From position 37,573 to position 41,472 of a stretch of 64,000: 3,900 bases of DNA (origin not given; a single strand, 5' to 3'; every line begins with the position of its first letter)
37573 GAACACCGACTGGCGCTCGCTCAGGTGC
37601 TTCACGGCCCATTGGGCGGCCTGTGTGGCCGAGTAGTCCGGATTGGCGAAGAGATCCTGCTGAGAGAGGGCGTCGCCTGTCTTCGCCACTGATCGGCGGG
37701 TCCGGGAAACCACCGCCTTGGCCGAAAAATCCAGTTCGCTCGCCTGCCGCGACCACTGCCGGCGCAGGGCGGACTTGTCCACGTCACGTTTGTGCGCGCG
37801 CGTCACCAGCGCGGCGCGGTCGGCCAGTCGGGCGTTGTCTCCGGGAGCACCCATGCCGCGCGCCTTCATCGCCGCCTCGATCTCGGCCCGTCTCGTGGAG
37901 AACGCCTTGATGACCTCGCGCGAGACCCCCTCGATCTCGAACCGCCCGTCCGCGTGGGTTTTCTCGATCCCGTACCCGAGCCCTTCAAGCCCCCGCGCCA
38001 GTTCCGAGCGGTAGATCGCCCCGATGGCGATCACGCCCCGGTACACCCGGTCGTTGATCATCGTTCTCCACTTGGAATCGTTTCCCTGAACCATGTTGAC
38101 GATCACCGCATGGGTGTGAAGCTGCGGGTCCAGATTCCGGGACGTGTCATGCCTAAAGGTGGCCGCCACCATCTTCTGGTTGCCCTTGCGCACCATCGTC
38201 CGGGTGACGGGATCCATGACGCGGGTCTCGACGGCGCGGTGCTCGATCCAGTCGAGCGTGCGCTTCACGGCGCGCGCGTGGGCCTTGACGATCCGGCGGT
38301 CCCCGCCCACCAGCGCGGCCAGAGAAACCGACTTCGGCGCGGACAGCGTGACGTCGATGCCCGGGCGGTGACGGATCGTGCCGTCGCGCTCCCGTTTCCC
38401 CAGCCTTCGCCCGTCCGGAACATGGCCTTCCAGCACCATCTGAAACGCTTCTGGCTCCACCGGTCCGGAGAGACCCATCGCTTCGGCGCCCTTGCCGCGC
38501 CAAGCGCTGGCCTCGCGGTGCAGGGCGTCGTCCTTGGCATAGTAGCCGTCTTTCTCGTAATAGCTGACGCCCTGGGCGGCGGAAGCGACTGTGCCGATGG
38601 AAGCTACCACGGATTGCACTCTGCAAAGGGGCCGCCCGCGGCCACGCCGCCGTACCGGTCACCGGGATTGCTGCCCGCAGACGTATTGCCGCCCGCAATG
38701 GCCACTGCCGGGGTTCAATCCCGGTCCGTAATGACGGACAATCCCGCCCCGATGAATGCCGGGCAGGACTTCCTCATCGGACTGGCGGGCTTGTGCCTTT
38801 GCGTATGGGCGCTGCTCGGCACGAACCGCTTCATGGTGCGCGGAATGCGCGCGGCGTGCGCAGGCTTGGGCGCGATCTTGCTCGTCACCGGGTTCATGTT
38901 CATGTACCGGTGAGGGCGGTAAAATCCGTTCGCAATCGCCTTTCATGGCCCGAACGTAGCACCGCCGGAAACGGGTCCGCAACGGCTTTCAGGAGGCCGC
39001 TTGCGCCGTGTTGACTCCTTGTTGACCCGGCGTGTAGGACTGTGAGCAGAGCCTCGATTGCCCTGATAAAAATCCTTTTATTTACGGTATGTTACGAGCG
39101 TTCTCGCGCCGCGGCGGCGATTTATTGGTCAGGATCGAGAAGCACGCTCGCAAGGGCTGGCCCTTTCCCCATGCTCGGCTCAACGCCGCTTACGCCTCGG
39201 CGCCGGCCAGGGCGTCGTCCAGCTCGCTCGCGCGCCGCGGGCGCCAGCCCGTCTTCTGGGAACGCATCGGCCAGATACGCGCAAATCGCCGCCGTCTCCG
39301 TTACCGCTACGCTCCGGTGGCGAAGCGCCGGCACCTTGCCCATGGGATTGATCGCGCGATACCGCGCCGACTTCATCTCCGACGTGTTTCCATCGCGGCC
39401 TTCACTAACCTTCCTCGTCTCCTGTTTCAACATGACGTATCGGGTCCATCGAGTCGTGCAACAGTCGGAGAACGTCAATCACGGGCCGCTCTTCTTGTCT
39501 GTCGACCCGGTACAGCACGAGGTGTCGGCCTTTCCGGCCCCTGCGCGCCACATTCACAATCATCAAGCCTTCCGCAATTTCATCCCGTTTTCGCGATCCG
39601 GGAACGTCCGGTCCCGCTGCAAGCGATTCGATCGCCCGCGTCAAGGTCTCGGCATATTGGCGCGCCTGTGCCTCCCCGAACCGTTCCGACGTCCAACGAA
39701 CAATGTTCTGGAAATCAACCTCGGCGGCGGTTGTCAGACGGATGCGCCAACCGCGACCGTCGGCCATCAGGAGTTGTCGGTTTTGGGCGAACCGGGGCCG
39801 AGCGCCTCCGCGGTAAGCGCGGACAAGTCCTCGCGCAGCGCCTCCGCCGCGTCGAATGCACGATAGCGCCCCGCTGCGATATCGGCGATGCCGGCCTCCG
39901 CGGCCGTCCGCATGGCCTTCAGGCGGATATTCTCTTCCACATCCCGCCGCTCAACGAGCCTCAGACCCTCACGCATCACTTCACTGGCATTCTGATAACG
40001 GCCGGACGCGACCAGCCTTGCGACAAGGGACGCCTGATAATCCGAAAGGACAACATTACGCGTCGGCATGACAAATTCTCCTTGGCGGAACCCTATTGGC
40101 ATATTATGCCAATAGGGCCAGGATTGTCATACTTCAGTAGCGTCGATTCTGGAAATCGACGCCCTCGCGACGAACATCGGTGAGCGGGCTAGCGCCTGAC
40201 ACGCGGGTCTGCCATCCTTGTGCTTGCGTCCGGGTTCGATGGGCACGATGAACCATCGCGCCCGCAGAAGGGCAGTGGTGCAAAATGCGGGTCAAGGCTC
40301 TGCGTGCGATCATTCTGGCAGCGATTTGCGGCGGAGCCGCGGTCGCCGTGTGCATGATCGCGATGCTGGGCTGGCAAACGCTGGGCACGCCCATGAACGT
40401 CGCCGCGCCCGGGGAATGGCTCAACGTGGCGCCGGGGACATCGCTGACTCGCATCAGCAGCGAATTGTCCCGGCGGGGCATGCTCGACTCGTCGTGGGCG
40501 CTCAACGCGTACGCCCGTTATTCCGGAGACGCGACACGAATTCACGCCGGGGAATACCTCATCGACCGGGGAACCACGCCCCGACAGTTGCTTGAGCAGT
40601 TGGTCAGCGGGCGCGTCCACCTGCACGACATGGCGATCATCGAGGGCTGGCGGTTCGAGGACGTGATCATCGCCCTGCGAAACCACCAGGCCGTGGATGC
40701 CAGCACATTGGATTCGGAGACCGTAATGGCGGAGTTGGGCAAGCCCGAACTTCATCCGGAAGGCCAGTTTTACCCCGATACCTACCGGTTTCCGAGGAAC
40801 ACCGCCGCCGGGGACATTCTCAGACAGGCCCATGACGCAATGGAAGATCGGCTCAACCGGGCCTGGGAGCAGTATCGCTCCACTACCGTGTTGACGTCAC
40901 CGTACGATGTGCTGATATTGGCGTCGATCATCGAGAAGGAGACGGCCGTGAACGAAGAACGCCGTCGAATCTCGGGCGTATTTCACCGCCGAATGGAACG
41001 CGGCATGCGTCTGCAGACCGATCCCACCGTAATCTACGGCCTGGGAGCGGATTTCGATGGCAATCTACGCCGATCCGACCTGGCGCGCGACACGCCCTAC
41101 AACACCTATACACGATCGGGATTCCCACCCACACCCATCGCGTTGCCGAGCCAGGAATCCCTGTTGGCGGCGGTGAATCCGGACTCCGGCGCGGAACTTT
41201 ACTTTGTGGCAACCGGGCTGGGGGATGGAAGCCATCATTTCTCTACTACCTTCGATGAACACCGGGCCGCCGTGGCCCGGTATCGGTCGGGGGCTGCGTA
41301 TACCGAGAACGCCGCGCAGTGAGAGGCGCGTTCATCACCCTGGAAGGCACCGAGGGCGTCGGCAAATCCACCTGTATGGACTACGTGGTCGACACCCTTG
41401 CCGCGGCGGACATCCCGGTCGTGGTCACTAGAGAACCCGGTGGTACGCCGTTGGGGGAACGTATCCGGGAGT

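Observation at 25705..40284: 14.6 kb plasmid-like island inserted exactly where pabC is expected between fabF and mltG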

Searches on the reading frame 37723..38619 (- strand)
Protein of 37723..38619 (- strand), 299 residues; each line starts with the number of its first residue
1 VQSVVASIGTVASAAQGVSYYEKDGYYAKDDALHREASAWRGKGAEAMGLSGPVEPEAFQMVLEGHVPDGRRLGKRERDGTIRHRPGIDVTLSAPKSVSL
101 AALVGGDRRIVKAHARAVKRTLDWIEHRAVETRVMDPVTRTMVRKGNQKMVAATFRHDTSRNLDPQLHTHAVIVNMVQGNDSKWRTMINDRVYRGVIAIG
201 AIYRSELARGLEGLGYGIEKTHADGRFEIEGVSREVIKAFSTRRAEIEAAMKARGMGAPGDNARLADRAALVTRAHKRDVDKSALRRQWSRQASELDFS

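Call 81: search_solved_structures(query=window:37723-38619:-, max_evalue=0.00001, show_alignments=2)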
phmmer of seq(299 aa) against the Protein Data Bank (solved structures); distinct sequences matched with E-value up to 0.00001: 11.
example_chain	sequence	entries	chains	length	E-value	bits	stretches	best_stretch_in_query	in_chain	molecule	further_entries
1omh_A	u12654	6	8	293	5.3e-62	212.8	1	15-297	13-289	trwC protein | TrwC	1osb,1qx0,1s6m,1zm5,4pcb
2cdm_A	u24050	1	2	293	1.5e-61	211.4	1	15-297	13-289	TRWC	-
1p4d_A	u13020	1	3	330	5.4e-52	180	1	7-298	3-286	TraI protein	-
2q7t_A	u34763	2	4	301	6e-52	179.9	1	7-298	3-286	Protein traI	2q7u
2a0i_A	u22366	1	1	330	8.3e-52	179.4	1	7-298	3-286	TraI protein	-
3l6t_A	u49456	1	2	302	1.4e-51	178.6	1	16-296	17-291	Mobilization protein TraI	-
3l57_A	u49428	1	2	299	1.7e-51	178.4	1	17-296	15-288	Mobilization protein TraI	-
8a1b_A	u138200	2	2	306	1.8e-51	178.3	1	17-296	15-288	TraI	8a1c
9f0z_H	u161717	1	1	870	4.2e-51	177.1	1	6-298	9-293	Multifunctional conjugation protein TraI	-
5n8o_A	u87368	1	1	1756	1e-50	175.8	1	7-298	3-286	DNA helicase I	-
9f0x_H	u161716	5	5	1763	1.4e-50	175.3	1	6-298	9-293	Multifunctional conjugation protein TraI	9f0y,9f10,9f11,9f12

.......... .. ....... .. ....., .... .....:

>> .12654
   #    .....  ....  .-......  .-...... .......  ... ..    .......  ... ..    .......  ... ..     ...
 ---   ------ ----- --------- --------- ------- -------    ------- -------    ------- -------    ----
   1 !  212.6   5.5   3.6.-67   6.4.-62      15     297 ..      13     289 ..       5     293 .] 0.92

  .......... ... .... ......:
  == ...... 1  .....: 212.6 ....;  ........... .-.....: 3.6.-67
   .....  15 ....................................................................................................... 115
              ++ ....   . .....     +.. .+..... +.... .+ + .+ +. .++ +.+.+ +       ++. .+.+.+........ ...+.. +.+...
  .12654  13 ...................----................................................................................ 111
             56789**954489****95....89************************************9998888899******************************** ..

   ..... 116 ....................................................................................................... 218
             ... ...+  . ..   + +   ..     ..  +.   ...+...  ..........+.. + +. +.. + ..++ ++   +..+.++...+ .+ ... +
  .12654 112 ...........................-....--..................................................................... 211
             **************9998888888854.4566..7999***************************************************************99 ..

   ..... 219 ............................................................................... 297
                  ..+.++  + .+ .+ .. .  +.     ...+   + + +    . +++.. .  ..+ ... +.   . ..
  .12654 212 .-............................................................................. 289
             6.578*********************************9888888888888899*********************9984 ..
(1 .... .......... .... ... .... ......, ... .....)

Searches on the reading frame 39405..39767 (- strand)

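Call 48: search_protein_families(library=pfam, proteins=[window:39405-39767:-], max_evalue=0.05)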
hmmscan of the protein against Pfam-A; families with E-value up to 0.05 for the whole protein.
window:39405-39767:- (120 aa): 1 family
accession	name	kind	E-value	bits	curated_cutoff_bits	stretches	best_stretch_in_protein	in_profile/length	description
PF05016.21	ParE_toxin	-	1e-13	52.1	23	1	9-109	1-89/89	ParE toxin of type II toxin-antitoxin system, parDE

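Call 61: search_protein_families(library=padloc, proteins=[window:39405-39767:-], max_evalue=0.01)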
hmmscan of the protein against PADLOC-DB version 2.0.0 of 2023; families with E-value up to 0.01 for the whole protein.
window:39405-39767:- (120 aa): 0 families

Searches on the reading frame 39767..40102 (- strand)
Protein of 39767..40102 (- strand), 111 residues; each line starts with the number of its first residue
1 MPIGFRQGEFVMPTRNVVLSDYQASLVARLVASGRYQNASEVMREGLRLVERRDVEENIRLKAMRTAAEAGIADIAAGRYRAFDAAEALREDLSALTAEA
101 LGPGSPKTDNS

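Call 48: search_protein_families(library=pfam, proteins=[window:39767-40102:-], max_evalue=0.05)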
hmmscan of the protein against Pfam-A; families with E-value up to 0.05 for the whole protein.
window:39767-40102:- (111 aa): 2 families
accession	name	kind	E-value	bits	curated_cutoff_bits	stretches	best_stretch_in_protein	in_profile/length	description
PF03693.20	ParD_antitoxin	-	1.8e-10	41.5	21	1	16-71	6-57/81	Bacterial antitoxin of ParD toxin-antitoxin type II system and RHH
PF03704.23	BTAD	-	0.0081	17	22.1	1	6-95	45-132/146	Bacterial transcriptional activator domain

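Call 61: search_protein_families(library=padloc, proteins=[window:39767-40102:-], max_evalue=0.01)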
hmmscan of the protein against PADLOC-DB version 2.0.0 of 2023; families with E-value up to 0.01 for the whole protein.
window:39767-40102:- (111 aa): 0 families

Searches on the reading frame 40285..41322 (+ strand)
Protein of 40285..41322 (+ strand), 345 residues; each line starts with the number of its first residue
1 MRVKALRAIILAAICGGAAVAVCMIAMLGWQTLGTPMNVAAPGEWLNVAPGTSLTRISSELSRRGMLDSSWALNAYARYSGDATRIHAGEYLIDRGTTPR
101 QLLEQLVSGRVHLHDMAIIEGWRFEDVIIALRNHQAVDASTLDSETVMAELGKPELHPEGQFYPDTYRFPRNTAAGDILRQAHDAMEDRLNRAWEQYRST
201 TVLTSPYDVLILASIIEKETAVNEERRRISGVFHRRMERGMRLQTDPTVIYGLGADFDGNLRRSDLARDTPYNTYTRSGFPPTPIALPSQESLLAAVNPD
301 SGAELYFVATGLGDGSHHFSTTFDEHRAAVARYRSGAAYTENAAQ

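Call 6: search_protein_families(library=pfam, proteins=[window:40285-41322:+], max_evalue=0.01)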
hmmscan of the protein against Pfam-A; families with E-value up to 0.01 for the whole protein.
window:40285-41322:+ (345 aa): 1 family
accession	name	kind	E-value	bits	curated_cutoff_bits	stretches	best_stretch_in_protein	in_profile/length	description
PF02618.21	YceG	-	1.2e-82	277.9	32.4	1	47-331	2-274/275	YceG-like family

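Call 9: find_encoding_contigs(protein=window:40285-41322:+, flank=10000, max_places=10)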
Protein window:40285-41322:+ (345 aa): 1 contig read that carries it; 1 place shown.
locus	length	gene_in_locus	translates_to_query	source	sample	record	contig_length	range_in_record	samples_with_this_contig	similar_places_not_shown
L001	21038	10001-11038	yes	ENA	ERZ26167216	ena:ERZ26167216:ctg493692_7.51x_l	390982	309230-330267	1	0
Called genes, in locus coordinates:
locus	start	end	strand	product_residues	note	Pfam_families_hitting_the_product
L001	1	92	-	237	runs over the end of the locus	PF13565:HTH_32, PF00665:rve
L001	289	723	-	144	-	-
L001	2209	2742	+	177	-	-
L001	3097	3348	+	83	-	-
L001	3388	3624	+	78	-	-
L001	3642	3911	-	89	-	-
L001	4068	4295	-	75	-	-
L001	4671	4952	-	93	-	-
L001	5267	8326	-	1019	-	PF08751:TrwC, PF13086:AAA_11 (faint), PF13245:AAA_19, PF13604:AAA_30, PF01443:Viral_helicase1 (faint), PF22232:TraI_hel_assoc_N (weak), PF13538:UvrD_C_2 (weak)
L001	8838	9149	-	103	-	PF13409:GST_N_2, PF13417:GST_N_3, PF02798:GST_N (weak)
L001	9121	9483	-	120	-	PF05016:ParE_toxin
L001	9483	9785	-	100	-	PF03693:ParD_antitoxin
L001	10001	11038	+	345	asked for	PF02618:YceG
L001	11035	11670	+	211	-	PF13521:AAA_28 (weak), PF02223:Thymidylate_kin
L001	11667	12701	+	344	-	PF13177:DNA_pol3_delta2, PF00004:AAA (faint)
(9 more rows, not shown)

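Call 11: find_related_loci(query=window:40285-41322:+, collection=genome_contigs, flank=10000)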
Query window:40285-41322:+ (345 aa) in genome_contigs; peptide patterns used: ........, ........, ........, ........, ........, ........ (x = any residue, [..] = any of these).
77 stretches matched a pattern; 6 encode a relative of the query (tblastn E <= 1e-3); 6 distinct loci.
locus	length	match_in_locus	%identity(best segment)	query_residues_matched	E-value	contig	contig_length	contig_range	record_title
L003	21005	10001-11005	68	1-335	7e-157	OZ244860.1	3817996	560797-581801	MAG: Candidatus Rariloculaceae bacterium isolate 679df853-ac47-4b83-8e01-f524b298fd7f genome assembly, chromosome: 1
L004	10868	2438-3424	50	10-333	3e-98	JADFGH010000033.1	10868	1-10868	MAG: Proteobacteria bacterium isolate B2T1B5 B2T1B5_NODE7515, whole genome shotgun sequence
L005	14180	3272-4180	52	33-333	2e-97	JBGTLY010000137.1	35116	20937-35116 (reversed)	MAG: Woeseiaceae bacterium isolate JTS-RE349 k141_5918877, whole genome shotgun sequence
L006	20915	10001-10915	49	31-333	2e-92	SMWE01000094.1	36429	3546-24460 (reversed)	MAG: Gammaproteobacteria bacterium isolate N075bin63 k141_871189, whole genome shotgun sequence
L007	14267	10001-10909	47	34-336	3e-66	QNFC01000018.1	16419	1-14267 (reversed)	MAG: Gammaproteobacteria bacterium isolate B29_G4 B29_Guay4_scaffold_02502, whole genome shotgun sequence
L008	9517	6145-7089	27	19-326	6e-32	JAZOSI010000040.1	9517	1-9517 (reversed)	MAG: Congzhengia sp. isolate T1900045545_YK20190239.MAGScoT_cleanbin_000009 SGB_7841_k141_1262659, whole genome shotgun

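Call 21: find_related_loci(query=window:40285-41322:+, collection=metagenome_contigs, flank=10000)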
Query window:40285-41322:+ (345 aa) in metagenome_contigs; peptide patterns used: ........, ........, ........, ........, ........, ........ (x = any residue, [..] = any of these).
103 stretches matched a pattern; 8 encode a relative of the query (tblastn E <= 1e-3); 8 distinct loci.
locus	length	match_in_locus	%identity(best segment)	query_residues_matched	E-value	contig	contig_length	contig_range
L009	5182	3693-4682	50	2-333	5e-101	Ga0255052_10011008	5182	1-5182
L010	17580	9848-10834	50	10-333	7e-99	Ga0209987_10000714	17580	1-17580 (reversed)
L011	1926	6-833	55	60-333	3e-99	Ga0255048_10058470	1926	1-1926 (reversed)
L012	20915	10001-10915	49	31-333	2e-92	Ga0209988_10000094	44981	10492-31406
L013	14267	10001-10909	47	34-336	2e-66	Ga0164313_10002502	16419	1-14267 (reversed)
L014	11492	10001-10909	47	34-336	2e-66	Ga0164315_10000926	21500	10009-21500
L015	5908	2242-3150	32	30-326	4e-37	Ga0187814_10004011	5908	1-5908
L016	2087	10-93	63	305-334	1e-5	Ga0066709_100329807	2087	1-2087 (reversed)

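Call 22: find_homologous_proteins(query=window:40285-41322:+, max_evalue=1e-60)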
Query window:40285-41322:+ (345 aa): 6943 proteins with E <= 1e-60 among 8000 candidates; the best 120 are listed.
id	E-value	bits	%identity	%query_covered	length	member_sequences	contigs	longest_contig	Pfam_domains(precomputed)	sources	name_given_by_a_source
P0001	4.2e-229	777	100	100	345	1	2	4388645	PF02618.22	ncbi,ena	-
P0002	4.2e-198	675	87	100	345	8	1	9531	PF02618.22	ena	-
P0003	3.8e-195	666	85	100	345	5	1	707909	PF02618.22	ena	-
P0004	1.4e-171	588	75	99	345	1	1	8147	PF02618.22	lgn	-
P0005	1.1e-167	575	74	99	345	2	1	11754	PF02618.22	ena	-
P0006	2.0e-166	571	73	99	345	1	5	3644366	PF02618.22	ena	-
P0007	8.8e-166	569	73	99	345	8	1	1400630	PF02618.22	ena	-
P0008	1.5e-165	568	74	97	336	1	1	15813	PF02618.22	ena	-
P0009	3.3e-165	567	72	99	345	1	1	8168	PF02618.22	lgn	-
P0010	3.9e-164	564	73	99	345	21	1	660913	PF02618.22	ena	-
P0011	1.6e-163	562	71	100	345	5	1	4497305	PF02618.22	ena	-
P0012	3.9e-163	560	74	97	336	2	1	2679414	PF02618.22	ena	-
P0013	1.3e-162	559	72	97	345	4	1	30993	PF02618.22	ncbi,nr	ncbi:MAG: endolytic transglycosylase MltG [Rhodospirillaceae bacterium]|nr:endolytic transglycosylas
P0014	9.3e-162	556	72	99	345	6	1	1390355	PF02618.22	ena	-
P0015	1.7e-161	555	71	99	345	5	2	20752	PF02618.22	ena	-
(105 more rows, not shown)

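Call 23: find_encoding_contigs(protein=P0003, flank=10000, max_places=3)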
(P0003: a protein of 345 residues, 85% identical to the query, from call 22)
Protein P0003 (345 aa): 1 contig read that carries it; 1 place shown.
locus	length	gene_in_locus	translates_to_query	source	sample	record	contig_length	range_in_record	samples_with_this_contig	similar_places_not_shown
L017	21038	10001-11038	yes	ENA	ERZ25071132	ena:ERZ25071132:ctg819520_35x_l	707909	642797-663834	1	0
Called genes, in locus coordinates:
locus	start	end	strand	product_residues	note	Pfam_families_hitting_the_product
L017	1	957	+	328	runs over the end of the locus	PF08240:ADH_N, PF00107:ADH_zinc_N, PF13602:ADH_zinc_N_2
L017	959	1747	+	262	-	PF00106:adh_short, PF08659:KR (faint), PF13561:adh_short_C2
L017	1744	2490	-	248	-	PF01203:T2SSN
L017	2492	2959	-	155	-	PF04612:T2SSM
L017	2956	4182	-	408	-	PF05134:T2SSL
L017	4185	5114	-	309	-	PF21687:T2SSK_1st, PF12836:HHH_3 (faint), PF03934:T2SSK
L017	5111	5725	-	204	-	PF07963:N_methyl, PF11612:T2SSJ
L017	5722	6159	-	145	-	PF02501:T2SSI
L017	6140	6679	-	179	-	-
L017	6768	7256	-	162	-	PF07963:N_methyl, PF08334:T2SSG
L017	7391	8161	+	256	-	PF00106:adh_short, PF08659:KR, PF13561:adh_short_C2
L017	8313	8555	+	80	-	PF00550:PP-binding, PF14573:PP-binding_2 (weak)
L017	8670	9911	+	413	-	PF00109:ketoacyl-synt, PF02801:Ketoacyl-synt_C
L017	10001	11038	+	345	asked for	PF02618:YceG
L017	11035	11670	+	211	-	PF02223:Thymidylate_kin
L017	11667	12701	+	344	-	PF13177:DNA_pol3_delta2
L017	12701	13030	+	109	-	PF07238:PilZ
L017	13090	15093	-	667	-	PF16113:ECH_2, PF00378:ECH_1, PF02737:3HCDH_N, PF03446:NAD_binding_2 (weak), PF00725:3HCDH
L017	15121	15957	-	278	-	PF12852:Cupin_6, PF00165:HTH_AraC (faint), PF12833:HTH_18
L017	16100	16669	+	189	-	PF20101:DUF6491 (weak)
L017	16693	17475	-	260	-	PF01435:Peptidase_M48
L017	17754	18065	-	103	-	-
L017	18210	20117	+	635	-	PF00005:ABC_tran, PF02463:SMC_N (faint), PF13175:AAA_15 (faint), PF13191:AAA_16 (faint), PF13555:AAA_29 (faint), PF12848:ABC_tran_Xtn, PF00005:ABC_tran, PF16326:ABC_tran_CTD, +3 more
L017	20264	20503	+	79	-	-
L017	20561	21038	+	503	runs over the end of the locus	PF00474:SSF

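Call 24: find_encoding_contigs(protein=P0002, flank=10000, max_places=3)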
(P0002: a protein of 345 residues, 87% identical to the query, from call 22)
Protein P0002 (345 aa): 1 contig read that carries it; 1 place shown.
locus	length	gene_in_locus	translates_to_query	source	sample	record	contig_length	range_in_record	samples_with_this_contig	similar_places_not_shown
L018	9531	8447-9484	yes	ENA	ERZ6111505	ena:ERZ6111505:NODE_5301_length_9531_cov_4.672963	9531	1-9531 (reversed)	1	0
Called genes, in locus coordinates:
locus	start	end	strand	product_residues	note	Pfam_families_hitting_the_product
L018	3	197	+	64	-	?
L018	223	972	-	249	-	PF01203:T2SSN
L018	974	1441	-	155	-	PF04612:T2SSM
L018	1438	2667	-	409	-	PF05134:T2SSL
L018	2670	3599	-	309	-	PF21687:T2SSK_1st, PF03934:T2SSK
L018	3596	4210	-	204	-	PF07963:N_methyl, PF11612:T2SSJ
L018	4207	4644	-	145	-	PF07963:N_methyl (weak), PF02501:T2SSI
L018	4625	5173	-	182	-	PF07963:N_methyl (weak)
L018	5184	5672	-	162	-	PF07963:N_methyl, PF08334:T2SSG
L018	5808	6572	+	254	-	PF00106:adh_short, PF08659:KR, PF13561:adh_short_C2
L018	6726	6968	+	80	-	PF00550:PP-binding, PF14573:PP-binding_2 (weak)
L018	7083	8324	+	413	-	PF00109:ketoacyl-synt, PF02801:Ketoacyl-synt_C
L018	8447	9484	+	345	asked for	PF02618:YceG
